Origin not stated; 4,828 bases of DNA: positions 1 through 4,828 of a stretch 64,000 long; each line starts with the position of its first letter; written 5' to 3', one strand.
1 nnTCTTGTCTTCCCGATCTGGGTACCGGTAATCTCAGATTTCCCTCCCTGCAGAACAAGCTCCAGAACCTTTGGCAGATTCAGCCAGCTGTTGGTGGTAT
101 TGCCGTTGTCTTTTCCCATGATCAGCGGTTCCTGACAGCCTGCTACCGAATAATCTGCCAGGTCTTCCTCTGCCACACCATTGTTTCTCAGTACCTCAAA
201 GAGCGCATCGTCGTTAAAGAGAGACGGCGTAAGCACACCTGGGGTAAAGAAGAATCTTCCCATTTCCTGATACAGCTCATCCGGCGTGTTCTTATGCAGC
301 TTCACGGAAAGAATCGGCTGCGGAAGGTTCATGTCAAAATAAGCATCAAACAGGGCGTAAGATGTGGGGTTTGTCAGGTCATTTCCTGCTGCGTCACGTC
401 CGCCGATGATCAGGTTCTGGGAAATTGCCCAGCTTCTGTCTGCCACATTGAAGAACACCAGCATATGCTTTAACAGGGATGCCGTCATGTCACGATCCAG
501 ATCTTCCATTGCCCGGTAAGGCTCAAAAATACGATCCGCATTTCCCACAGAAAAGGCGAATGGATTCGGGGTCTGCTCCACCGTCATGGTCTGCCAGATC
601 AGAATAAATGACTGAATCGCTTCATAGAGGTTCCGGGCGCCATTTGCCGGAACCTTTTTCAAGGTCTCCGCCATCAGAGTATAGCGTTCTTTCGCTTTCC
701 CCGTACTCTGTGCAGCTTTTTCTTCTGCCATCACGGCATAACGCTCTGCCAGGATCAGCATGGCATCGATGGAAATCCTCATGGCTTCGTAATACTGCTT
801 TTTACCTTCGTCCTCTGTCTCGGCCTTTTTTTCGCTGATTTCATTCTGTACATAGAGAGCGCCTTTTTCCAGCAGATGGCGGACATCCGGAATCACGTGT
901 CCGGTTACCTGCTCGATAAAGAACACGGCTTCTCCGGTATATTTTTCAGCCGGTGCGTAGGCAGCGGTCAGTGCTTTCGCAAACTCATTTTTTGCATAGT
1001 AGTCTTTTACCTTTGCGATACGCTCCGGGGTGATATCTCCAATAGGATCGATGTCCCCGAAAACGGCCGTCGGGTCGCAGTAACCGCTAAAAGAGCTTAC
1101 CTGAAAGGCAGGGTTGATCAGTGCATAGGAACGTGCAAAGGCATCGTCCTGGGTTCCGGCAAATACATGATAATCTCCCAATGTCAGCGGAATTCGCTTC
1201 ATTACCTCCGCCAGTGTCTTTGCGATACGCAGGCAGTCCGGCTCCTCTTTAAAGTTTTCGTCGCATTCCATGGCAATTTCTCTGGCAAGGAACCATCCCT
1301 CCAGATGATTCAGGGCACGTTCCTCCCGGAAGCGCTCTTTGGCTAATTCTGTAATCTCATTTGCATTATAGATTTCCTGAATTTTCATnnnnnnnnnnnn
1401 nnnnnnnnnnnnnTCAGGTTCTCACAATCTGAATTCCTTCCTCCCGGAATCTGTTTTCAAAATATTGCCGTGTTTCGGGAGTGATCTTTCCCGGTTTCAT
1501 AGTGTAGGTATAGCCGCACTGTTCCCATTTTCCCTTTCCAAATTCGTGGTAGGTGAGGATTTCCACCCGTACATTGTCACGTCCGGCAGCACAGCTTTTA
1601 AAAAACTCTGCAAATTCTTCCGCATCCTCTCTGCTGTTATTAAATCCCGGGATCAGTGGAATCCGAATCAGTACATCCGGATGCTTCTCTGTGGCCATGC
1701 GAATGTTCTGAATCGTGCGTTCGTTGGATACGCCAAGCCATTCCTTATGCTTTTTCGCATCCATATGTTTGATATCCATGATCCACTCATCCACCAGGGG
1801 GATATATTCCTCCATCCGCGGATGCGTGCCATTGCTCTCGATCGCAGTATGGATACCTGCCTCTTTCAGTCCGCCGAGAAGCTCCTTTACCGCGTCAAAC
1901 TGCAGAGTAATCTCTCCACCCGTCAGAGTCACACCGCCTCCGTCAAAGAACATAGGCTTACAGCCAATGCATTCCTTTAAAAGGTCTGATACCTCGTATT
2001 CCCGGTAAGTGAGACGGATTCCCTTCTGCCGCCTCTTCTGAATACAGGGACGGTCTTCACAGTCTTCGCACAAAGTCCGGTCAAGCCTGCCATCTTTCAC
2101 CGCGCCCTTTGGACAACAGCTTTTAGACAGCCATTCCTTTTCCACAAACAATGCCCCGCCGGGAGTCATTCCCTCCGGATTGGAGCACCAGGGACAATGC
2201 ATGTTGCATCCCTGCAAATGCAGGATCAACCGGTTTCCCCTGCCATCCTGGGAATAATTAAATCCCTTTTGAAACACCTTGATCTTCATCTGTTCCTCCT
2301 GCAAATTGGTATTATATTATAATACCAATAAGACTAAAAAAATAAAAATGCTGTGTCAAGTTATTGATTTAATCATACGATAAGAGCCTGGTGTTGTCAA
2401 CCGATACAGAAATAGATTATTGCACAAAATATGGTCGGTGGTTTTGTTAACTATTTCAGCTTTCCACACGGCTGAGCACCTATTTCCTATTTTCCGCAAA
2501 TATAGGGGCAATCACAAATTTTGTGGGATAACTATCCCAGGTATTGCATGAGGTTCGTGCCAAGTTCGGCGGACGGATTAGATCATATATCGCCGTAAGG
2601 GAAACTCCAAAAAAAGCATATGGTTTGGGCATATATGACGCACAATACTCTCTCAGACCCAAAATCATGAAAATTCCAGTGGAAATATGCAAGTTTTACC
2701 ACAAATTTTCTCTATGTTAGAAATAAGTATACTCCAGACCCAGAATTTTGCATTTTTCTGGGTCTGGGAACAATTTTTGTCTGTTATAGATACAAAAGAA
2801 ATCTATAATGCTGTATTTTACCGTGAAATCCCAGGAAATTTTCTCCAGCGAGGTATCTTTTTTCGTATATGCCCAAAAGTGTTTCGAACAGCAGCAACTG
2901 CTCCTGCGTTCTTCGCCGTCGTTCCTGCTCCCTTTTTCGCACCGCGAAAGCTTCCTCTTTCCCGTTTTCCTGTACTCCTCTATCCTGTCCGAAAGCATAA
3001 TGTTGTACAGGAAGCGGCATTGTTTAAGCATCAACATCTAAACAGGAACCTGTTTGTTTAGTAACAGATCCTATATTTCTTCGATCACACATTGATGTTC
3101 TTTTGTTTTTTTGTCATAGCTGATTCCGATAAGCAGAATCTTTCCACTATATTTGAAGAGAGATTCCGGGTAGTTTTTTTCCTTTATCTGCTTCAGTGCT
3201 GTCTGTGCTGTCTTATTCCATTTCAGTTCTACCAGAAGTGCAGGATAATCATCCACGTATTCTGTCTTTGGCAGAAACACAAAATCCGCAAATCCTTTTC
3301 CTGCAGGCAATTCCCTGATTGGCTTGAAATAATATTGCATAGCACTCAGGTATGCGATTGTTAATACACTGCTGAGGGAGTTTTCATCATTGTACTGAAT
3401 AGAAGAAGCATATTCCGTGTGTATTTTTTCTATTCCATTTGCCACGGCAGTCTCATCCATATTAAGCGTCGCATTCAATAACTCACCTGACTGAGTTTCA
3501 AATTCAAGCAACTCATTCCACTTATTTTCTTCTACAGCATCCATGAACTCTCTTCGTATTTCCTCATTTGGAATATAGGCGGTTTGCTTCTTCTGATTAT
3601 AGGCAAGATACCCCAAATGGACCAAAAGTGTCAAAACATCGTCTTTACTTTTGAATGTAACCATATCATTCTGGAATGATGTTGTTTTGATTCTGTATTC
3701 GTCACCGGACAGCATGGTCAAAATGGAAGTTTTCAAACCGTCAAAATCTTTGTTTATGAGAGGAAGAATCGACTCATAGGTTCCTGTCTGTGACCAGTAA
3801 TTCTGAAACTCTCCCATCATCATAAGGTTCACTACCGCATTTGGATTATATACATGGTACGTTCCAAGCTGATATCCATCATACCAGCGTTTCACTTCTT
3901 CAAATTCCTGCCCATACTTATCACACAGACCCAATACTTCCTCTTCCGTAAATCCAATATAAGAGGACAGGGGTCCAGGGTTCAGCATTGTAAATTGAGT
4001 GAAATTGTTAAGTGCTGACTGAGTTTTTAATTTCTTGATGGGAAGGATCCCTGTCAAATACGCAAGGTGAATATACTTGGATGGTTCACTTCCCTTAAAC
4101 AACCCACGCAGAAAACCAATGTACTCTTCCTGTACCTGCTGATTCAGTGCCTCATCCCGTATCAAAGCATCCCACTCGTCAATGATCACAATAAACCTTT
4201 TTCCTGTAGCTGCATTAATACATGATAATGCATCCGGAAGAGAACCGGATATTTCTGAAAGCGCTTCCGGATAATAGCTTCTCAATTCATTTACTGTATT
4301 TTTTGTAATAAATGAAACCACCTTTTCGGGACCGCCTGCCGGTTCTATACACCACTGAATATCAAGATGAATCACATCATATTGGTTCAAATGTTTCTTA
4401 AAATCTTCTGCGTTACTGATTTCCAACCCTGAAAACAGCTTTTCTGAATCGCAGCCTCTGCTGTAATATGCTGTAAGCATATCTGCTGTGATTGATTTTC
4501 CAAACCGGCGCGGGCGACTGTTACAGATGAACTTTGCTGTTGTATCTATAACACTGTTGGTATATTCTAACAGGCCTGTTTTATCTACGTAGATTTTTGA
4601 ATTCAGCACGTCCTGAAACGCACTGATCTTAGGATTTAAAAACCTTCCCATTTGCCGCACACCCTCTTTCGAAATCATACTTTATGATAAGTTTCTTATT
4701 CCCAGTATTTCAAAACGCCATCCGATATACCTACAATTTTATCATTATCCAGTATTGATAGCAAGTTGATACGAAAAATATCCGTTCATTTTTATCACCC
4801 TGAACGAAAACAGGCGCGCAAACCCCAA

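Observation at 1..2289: Unassigned glycyl-radical enzyme with an atypical Cys-Gln-Glu loop, missed by the ORF track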

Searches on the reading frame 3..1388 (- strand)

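Call 4: search_protein_families(library=pfam, proteins=[window:3-1388:-])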
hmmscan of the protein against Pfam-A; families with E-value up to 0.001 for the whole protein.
window:3-1388:- (462 aa): 1 family
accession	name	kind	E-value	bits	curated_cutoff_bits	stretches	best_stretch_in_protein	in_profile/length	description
PF02901.20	PFL-like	-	2.1e-75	255.1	24.3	1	29-460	21-471/647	Pyruvate formate lyase-like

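Call 5: search_protein_families(library=ncbifam, proteins=[window:3-1388:-])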
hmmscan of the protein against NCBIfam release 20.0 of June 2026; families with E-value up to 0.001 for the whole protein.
window:3-1388:- (462 aa): 8 families
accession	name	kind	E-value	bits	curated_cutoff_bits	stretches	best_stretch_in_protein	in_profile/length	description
TIGR01774.1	PFL2-3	subfamily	5.5e-39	134.1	678.2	1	46-458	35-469/786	formate C-acetyltransferase/glycerol dehydratase family glycyl radical enzyme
NF048009.1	SfplDhtHpfGKleb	equivalog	1.9e-33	115.5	1000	1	162-455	182-494/824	(2S)-3-sulfopropanediol dehydratase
NF048011.1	SfplDhtHpsGDes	equivalog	4.3e-31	108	1000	1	167-456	188-498/821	(2S)-3-sulfopropanediol dehydratase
NF043068.1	glycl_HYPD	equivalog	8.5e-31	106.8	1100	1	156-460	146-470/784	trans-4-hydroxy-L-proline dehydratase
NF007437.0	PRK09983.1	equivalog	5.1e-27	94.3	1109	1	154-451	143-452/765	formate C-acetyltransferase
TIGR04394.1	choline_CutC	equivalog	3.1e-25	88.9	1050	1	129-459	125-473/789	choline trimethylamine-lyase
NF033718.1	indole_decarb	equivalog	8.9e-23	80.4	1100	1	161-457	213-530/868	indoleacetate decarboxylase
NF033715.1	glycyl_HPDL_Lrg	equivalog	2.5e-09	35.5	1150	1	197-458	269-564/901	4-hydroxyphenylacetate decarboxylase large subunit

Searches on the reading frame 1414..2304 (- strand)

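Call 4: search_protein_families(library=pfam, proteins=[window:1414-2304:-])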
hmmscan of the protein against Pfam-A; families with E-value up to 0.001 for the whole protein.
window:1414-2304:- (296 aa): 2 families
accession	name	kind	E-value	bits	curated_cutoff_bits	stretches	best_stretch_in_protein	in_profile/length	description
PF04055.27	Radical_SAM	-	7e-17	62.5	29.5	1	28-232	2-163/166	Radical SAM superfamily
PF13353.11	Fer4_12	-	3.5e-07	31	22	1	20-57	2-39/137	4Fe-4S single cluster domain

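Call 5: search_protein_families(library=ncbifam, proteins=[window:1414-2304:-])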
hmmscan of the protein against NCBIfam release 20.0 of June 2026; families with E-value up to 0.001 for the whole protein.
window:1414-2304:- (296 aa): 17 families
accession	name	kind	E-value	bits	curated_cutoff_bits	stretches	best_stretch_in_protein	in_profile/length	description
TIGR02494.1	PFLE_PFLC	subfamily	7.2e-56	189.6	174.35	1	19-278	10-281/293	glycyl-radical enzyme activating protein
NF033719.1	ind_deCO2_activ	equivalog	1.9e-49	168.6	425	1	18-277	11-282/302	indoleacetate decarboxylase activase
NF033717.2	HPDL_rSAM_activ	equivalog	6.6e-49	166.8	420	1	18-292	14-302/311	4-hydroxyphenylacetate decarboxylase activase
NF048010.1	SfplDhtActHpsHDes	equivalog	1.7e-47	161.7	430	1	18-273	15-284/298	(2S)-3-sulfopropanediol dehydratase activating enzyme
NF043069.1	T4HPD_activ_SAM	equivalog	1e-46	159.7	425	1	19-293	13-295/299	trans-4-hydroxy-L-proline dehydratase activase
TIGR04395.1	cutC_activ_rSAM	equivalog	9.6e-46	156.5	360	1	9-271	6-281/309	choline TMA-lyase-activating enzyme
TIGR02493.1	PFLA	equivalog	2.3e-44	151.5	231.75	2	101-280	44-226/235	pyruvate formate-lyase-activating protein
NF048008.1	SfplDhtActHpfHKleb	equivalog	4.6e-38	131.2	500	1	19-275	11-281/308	(2S)-3-sulfopropanediol dehydratase activating enzyme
NF008356.0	PRK11145.1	equivalog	3.2e-37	128.1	375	1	101-282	49-230/246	pyruvate formate lyase 1-activating protein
TIGR04003.1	rSAM_BssD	equivalog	1.3e-36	126.4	496.45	1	19-268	12-275/314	[benzylsuccinate synthase]-activating enzyme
NF007483.0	PRK10076.1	equivalog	6.4e-35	120.7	326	1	10-274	24-268/292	[formate-C-acetyltransferase]-activating enzyme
TIGR04041.1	activase_YjjW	hypoth_equivalog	4.5e-32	111.6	250.2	1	20-257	14-243/276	YjjW family glycine radical enzyme activase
TIGR02495.1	NrdG2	equivalog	4.6e-16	58.7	131.15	1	124-235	65-180/193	anaerobic ribonucleoside-triphosphate reductase activating protein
TIGR03963.1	rSAM_QueE_Clost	equivalog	4e-05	23.4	260.1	0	125-187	68-131/219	putative 7-carboxy-7-deazaguanine synthase QueE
TIGR04508.1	queE_Cx14CxxC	equivalog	0.00014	21.8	240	1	125-164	85-122/208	7-carboxy-7-deazaguanine synthase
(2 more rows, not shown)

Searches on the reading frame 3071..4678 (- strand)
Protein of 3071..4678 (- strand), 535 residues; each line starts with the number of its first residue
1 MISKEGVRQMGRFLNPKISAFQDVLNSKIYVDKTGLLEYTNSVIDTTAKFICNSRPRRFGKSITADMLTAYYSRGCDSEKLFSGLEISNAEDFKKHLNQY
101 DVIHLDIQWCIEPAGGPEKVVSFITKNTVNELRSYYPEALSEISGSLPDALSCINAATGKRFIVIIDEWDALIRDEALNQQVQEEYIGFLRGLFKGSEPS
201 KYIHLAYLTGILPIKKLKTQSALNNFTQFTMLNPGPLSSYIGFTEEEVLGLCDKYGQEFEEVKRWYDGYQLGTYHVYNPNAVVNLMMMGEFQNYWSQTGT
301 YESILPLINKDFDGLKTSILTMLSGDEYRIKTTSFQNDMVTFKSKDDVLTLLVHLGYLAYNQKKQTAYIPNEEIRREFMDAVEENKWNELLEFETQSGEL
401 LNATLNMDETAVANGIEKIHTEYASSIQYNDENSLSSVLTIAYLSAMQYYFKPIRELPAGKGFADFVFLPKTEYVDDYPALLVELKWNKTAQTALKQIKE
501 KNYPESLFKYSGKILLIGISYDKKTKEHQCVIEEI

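Call 4: search_protein_families(library=pfam, proteins=[window:3071-4678:-])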
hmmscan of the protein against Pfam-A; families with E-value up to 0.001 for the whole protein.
window:3071-4678:- (535 aa): 2 families
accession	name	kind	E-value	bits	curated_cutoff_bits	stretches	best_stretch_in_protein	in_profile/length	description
PF09820.16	AAA-ATPase_like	-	7.4e-30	104.7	26.1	1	18-216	4-197/201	Predicted AAA-ATPase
PF08011.17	PDDEXK_9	-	6.7e-10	39.3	25.5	1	441-526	11-100/105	PD-(D/E)XK nuclease superfamily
